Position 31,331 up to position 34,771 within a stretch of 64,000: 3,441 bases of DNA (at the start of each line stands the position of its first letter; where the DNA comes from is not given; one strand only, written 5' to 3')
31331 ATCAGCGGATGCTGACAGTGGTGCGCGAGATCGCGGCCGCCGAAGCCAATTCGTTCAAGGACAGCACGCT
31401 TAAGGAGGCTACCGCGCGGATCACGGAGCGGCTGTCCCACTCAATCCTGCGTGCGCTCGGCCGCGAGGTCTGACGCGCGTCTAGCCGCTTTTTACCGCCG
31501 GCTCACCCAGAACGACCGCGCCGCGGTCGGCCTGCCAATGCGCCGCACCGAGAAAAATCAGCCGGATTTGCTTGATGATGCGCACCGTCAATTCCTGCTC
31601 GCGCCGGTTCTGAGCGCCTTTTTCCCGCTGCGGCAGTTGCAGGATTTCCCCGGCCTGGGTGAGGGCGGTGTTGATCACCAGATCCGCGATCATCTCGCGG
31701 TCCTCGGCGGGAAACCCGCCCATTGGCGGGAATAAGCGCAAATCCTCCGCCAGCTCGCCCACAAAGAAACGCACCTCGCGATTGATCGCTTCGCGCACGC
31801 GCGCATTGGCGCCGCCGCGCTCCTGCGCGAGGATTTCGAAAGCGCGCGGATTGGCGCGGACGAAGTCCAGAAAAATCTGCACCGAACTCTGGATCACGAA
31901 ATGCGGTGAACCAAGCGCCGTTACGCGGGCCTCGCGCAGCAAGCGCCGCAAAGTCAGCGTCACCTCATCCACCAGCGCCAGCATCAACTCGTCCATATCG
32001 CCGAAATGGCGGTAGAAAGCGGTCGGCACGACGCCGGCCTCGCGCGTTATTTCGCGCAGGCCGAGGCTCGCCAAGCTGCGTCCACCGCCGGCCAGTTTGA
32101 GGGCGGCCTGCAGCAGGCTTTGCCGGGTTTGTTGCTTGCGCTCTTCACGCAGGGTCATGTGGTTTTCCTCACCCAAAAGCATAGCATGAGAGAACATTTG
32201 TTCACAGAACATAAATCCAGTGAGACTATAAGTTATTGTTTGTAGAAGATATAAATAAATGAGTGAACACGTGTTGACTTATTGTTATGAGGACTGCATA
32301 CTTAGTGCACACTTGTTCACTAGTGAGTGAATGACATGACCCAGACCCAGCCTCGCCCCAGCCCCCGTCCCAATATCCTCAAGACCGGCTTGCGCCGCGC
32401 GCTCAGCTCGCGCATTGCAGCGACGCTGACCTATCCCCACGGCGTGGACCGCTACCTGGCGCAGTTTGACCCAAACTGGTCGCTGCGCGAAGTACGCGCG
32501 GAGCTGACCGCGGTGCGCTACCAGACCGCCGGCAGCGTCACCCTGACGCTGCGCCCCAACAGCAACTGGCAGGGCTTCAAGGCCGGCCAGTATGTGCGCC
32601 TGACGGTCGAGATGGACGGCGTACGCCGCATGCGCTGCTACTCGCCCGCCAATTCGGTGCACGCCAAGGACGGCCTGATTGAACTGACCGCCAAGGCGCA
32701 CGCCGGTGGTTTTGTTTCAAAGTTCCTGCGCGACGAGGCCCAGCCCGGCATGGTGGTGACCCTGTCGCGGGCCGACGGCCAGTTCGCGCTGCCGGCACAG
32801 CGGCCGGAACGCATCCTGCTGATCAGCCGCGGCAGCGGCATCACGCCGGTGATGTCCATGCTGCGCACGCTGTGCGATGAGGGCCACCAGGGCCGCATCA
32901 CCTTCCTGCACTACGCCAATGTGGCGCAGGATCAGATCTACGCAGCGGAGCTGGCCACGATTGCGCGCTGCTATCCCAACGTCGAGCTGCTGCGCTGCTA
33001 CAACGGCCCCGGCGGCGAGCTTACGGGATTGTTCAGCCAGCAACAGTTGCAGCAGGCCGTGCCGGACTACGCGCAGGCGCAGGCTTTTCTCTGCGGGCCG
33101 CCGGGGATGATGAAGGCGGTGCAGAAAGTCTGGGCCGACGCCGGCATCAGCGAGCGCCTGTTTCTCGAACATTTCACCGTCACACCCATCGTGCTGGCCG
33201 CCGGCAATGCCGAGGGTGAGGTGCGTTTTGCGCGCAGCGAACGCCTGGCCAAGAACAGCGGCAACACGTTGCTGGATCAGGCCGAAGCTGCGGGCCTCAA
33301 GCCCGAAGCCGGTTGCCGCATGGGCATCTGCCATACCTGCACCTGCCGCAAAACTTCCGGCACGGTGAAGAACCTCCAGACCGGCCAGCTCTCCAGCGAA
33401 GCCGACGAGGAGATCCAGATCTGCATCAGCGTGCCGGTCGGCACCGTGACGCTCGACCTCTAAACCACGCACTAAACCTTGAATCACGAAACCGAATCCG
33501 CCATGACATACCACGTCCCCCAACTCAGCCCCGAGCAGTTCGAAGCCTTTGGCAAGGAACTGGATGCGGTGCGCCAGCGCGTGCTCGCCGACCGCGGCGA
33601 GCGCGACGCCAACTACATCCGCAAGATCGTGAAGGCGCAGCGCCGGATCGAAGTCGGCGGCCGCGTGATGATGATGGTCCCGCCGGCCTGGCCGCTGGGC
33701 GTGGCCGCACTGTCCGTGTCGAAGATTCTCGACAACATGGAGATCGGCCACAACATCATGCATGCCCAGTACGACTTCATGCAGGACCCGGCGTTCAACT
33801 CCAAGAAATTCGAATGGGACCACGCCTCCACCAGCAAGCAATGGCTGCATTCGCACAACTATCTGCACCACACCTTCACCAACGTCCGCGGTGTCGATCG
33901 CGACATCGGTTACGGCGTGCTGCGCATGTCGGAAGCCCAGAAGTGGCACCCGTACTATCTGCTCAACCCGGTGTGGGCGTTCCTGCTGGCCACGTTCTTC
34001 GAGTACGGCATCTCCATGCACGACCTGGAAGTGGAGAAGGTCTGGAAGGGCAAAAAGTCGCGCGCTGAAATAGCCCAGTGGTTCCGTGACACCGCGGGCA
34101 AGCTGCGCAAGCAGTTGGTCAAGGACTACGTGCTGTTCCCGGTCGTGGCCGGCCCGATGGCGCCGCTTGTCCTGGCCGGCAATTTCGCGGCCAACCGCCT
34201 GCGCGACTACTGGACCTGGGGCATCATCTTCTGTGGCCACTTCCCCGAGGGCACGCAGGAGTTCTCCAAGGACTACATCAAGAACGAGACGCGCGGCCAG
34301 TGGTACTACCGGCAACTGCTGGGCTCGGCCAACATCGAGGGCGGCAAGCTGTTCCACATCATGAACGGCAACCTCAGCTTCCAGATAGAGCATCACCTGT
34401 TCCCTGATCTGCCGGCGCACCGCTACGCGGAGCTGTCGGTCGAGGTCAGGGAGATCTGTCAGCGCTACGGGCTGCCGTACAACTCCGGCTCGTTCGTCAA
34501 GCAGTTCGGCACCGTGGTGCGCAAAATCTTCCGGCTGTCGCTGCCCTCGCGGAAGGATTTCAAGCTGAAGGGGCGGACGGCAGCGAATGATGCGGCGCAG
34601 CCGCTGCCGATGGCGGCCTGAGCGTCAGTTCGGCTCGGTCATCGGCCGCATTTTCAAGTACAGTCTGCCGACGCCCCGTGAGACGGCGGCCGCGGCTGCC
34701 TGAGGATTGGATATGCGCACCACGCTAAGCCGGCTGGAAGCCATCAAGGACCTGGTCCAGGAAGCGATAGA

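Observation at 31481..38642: Expanded DesT/DesC/DesB-type desaturase array: 1 regulator, 2 reductases, 3 desaturases and an orphan ORF in one co-directional block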

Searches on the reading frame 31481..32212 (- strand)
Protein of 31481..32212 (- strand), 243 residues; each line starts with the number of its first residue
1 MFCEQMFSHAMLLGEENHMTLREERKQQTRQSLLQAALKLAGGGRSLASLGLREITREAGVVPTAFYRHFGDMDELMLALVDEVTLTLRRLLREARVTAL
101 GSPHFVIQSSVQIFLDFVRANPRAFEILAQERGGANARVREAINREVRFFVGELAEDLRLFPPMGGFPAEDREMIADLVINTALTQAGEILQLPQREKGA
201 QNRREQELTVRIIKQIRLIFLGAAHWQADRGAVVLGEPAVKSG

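Call 4: search_protein_families(library=ncbifam, proteins=[window:31481-32212:-])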
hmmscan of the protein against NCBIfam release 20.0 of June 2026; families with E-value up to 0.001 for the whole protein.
window:31481-32212:- (243 aa): 7 families
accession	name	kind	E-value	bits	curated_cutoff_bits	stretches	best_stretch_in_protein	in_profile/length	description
NF008402.0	PRK11202.1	equivalog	4e-49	167.1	151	1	19-229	2-201/211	HTH-type transcriptional repressor FabR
NF053731.1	TransRegFasRMycb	equivalog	2.5e-08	34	330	1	27-145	10-126/199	HTH-type transcriptional activator FasR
NF051852.1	efflux_TF_MtrR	exception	1.3e-06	28.4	280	1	25-94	7-75/205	multidrug efflux system transcriptional repressor MtrR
NF050111.1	TransRegSACE7040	equivalog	1.8e-06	28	250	1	29-153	2-124/186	SACE_7040 family transcriptional regulator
NF041196.1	ScbR_bind_reg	equivalog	5.4e-06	26.7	150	1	24-100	2-77/191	ScbR family autoregulator-binding transcription factor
NF007949.0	PRK10668.1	equivalog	1.8e-05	24.4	271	1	25-121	8-103/216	multidrug efflux transporter transcriptional repressor AcrR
NF007430.0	PRK09975.1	equivalog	0.00077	18.6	274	0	25-124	8-106/220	acrEF/envCD operon transcriptional regulator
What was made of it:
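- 31481..32158 (-): DesT/FabR-type TetR-family regulator, divergent from Red1. NCBIfam FabR 167 bits, above the cut-off of 151 (call 4).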

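Call 5: search_protein_families(library=pfam, proteins=[window:31481-32212:-])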
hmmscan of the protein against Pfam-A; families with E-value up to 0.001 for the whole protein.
window:31481-32212:- (243 aa): 2 families
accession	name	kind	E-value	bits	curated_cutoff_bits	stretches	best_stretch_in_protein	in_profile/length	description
PF21943.1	TetR_C_46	-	7.9e-10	39.4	27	1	106-200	4-93/109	Tetracyclin repressor-like, C-terminal domain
PF00440.29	TetR_N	-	1.8e-08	34.4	24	1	34-80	2-47/47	Bacterial regulatory proteins, tetR family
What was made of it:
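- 31481..32158 (-): Pfam TetR_N plus TetR_C_46 (call 5).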

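Call 8: search_solved_structures(query=window:31481-32212:-, show_alignments=1)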
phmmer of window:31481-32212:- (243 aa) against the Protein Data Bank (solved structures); distinct sequences matched with E-value up to 0.001: 15.
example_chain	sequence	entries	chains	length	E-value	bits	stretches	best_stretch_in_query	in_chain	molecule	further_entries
3lsj_A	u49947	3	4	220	9.9e-36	126.8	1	22-232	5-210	DesT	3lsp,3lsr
5icj_A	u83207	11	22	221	2.4e-06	30.8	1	21-125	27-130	Probable transcriptional regulatory protein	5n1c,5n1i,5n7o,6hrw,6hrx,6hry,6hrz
5wm9_A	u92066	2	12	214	4.2e-06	30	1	21-125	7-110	Rv0078 | TetR family transcriptional regulator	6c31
4cgr_A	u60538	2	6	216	6.6e-06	29.3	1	19-95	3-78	PUTATIVE TETR-FAMILY TRANSCRIPTIONAL REGULATOR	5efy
7pt0_A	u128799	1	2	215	1.1e-05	28.6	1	20-95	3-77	TetR family transcriptional regulator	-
4g12_A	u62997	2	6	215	0.00014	25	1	20-156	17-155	Probable transcriptional regulatory protein (Probably TETR-FAMILY)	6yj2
8v90_A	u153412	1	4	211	0.00016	24.8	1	23-97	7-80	HTH-type transcriptional regulator TtgR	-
3g7r_A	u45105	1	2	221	0.00017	24.7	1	28-99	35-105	Putative transcriptional regulator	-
2qop_A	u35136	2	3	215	0.00024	24.2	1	24-107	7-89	HTH-type transcriptional regulator acrR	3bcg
3aqs_A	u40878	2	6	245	0.00033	23.8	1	22-110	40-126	Bacterial regulatory proteins, tetR family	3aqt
2xdn_A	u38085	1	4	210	0.00035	23.7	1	23-96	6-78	HTH-TYPE TRANSCRIPTIONAL REGULATOR TTGR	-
2hyt_A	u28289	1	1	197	0.00041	23.4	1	25-93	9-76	TetR-family transcriptional regulator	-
7k1a_A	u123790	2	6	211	0.00057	23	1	23-96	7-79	HTH-type transcriptional regulator TtgR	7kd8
2uxh_A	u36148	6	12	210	0.00062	22.8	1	23-96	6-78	HTH-TYPE TRANSCRIPTIONAL REGULATOR TTGR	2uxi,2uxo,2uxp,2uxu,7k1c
6yl2_B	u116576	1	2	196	0.00065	22.8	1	26-156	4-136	Probable transcriptional regulatory protein (Probably TetR-family)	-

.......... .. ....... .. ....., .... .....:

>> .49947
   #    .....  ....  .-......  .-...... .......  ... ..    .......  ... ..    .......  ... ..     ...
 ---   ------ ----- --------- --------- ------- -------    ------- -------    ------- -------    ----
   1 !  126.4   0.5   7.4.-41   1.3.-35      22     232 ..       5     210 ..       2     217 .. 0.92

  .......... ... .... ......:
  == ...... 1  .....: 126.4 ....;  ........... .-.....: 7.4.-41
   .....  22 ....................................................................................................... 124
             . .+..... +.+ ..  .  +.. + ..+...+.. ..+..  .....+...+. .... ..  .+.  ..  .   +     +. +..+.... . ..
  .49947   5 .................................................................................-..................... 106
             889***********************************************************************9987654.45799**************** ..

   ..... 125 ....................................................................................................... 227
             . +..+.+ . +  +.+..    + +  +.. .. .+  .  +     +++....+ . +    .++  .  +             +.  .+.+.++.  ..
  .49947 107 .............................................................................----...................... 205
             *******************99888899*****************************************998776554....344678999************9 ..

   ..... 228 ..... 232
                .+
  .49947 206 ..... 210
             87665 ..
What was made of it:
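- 31481..32158 (-): PDB DesT 3lsj E=1e-35 over residues 22-232 (call 8).
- On DesT-DesC-DesB type acyl-CoA desaturase system (module 1): PDB DesT 3lsj matches at E=1e-35 (call 8).
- Closest known: Pseudomonas aeruginosa desT-desCB. Same: Both have a divergent DesT/FabR-type TetR repressor (PDB 3lsj E=1e-35, call 8).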

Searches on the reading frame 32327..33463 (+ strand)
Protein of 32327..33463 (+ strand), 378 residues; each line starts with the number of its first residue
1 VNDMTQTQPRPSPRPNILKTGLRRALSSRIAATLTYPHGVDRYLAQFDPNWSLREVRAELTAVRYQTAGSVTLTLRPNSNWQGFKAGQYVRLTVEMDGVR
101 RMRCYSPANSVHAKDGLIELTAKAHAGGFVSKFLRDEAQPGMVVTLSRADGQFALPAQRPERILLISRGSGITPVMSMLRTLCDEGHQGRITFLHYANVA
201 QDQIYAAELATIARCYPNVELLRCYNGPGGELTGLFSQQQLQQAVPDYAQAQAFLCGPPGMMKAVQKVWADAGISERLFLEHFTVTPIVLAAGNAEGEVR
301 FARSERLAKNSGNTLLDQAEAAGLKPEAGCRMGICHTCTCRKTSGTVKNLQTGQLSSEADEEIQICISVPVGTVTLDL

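Call 4: search_protein_families(library=ncbifam, proteins=[window:32327-33463:+])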
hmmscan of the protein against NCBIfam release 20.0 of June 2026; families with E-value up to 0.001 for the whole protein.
window:32327-33463:+ (378 aa): 21 families
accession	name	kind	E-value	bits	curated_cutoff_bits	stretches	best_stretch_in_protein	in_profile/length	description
NF007964.0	PRK10684.1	equivalog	2.6e-40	138.4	383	1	63-358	17-312/333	NADH oxidoreductase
NF058606.1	GlBtMonoRdsGbcB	equivalog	7.4e-39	133.6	500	1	84-377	43-361/362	glycine betaine monooxygenase reductase subunit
NF009805.0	PRK13289.1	equivalog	3.5e-32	111.8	432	1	70-277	171-385/399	NO-inducible flavohemoprotein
NF045803.1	MethMoxFADbindMmoC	equivalog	2e-30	105.7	500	1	57-284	108-341/343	aromatic/alkene monooxygenase hydroxylase FAD-binding subunit MmoC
TIGR02160.1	PA_CoA_Oxy5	hypoth_equivalog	5.2e-30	104.5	420.8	1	62-349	8-319/352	1,2-phenylacetyl-CoA epoxidase subunit PaaE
NF040810.1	BenC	equivalog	6.5e-30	104.4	430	1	54-284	103-331/333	benzoate 1,2-dioxygenase electron transfer component BenC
NF008822.0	PRK11872.1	equivalog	2.6e-20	72.7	402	1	58-284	109-336/341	anthranilate 1,2-dioxygenase electron transfer component AntC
NF004317.0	PRK05713.1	equivalog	1e-18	67.7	338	2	41-274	79-298/312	iron-sulfur-binding ferredoxin reductase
NF005963.0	PRK08051.1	equivalog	8.7e-12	44.8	230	1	57-281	5-228/233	NAD(P)H-flavin reductase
NF008178.0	PRK10926.1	equivalog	1.4e-11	44.1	390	1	58-271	7-227/248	ferredoxin--NADP(+) reductase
NF052252.1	flav_redu_LuxG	exception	1.2e-10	41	340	1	74-269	19-213/232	flavin mononucleotide reductase LuxG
NF006220.0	PRK08345.1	subfamily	7.9e-09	35.1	395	1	83-275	42-242/294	cytochrome-c3 hydrogenase subunit gamma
NF040835.1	sulfhyd_HydG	equivalog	7.3e-08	32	650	1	80-273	47-237/292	NADPH-dependent hydrogenase/sulfhydrogenase 1 subunit gamma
TIGR01941.1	nqrF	equivalog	1.1e-06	27.9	295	1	138-283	249-403/405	NADH:ubiquinone reductase (Na(+)-transporting) subunit F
NF007985.1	PRK10713.1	equivalog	3.3e-06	26.6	75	1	309-378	13-81/81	class I ribonucleotide reductase maintenance protein YfaE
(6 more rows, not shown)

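Call 5: search_protein_families(library=pfam, proteins=[window:32327-33463:+])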
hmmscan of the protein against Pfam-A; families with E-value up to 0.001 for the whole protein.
window:32327-33463:+ (378 aa): 3 families
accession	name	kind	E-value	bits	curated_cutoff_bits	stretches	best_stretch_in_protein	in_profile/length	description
PF00175.26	NAD_binding_1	-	9.8e-15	55.6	22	1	165-267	1-109/109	Oxidoreductase NAD-binding domain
PF00970.30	FAD_binding_6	-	2.1e-10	41.2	21.1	1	73-153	19-97/99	Oxidoreductase FAD-binding domain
PF00111.32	Fer2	-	5.5e-08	33.1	21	1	309-368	12-74/77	2Fe-2S iron-sulfur cluster binding domain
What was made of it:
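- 32327..33463 (+): Red1: FNR-type FAD/NAD(P)H reductase with C-terminal 2Fe-2S ferredoxin domain (DesC/Rv3230c-like). Pfam FAD_binding_6, NAD_binding_1 and Fer2 (call 5).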

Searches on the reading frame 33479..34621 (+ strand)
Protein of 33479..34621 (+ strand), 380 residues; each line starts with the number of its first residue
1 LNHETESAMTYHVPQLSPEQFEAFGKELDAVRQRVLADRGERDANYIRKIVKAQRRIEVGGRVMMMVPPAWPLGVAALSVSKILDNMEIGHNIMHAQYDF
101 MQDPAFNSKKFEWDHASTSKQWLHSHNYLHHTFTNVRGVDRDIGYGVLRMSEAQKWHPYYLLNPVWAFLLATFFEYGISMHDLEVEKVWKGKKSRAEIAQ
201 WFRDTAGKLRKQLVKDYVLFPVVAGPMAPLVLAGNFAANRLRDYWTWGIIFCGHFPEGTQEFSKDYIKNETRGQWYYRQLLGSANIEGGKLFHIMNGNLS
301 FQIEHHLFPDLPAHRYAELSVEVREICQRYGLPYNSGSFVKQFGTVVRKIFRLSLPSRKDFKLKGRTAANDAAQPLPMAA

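Call 4: search_protein_families(library=ncbifam, proteins=[window:33479-34621:+])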
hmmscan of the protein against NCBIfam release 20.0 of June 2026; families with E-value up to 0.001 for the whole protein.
window:33479-34621:+ (380 aa): 1 family
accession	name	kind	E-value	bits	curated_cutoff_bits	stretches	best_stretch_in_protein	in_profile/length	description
NF052549.1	FAdesatDesBBac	equivalog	0.00036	19.9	500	0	290-326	256-292/340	Delta(10) desaturase DesB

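Call 5: search_protein_families(library=pfam, proteins=[window:33479-34621:+])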
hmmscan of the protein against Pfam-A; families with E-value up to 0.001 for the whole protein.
window:33479-34621:+ (380 aa): 1 family
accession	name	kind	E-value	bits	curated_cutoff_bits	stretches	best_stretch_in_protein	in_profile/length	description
PF00487.30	FA_desaturase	-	1.8e-23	84.1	29.7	1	71-336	3-251/253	Fatty acid desaturase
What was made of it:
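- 33503..34621 (+): Des1: membrane acyl-CoA-type desaturase, clade A (DesT-linked / actinobacterial DesA3-like). PF00487 (call 5).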
